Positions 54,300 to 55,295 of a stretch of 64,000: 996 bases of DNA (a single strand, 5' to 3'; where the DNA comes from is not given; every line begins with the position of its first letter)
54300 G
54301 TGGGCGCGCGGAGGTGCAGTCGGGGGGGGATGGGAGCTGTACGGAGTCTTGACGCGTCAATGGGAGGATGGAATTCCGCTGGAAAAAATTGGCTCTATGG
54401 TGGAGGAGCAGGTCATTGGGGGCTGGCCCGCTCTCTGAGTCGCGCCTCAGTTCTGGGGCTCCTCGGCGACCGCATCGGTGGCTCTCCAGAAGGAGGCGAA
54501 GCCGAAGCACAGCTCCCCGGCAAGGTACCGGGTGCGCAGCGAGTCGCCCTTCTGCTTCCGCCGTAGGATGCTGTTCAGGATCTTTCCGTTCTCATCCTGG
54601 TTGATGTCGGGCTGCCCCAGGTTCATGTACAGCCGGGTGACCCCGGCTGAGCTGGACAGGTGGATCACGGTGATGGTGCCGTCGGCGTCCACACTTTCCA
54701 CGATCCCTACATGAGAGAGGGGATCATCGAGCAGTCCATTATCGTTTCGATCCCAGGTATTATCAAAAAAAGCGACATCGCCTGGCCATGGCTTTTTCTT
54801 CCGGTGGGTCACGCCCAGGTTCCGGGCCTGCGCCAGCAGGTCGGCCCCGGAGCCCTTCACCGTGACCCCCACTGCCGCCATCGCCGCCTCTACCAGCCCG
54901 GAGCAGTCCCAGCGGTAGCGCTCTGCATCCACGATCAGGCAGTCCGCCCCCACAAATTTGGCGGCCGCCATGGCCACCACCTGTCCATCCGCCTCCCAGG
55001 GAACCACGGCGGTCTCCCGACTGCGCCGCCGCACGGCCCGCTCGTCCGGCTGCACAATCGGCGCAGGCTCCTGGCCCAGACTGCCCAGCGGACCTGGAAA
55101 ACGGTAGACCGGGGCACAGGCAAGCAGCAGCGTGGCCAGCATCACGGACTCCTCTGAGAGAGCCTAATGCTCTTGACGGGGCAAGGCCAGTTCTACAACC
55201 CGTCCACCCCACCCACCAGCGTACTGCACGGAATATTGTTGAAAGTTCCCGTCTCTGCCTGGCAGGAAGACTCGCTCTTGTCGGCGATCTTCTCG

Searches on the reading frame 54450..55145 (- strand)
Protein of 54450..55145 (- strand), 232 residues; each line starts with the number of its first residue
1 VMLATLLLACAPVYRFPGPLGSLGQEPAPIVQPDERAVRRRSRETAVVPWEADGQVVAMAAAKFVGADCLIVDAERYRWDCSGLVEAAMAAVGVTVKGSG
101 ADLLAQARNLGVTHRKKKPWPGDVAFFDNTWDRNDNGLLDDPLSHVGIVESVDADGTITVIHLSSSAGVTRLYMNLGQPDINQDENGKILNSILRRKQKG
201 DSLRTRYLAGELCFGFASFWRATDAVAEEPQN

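Call 13: search_protein_families(library=pfam, proteins=[window:54450-55145:-], max_evalue=0.001)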
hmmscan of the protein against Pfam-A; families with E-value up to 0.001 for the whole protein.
window:54450-55145:- (232 aa): 2 families
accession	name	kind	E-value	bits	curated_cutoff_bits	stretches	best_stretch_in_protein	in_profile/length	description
PF05257.22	CHAP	-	1.1e-10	42.3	26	1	74-162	3-79/81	CHAP domain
PF00877.26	NLPC_P60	-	0.00014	22.3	23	1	78-149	13-71/105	NlpC/P60 family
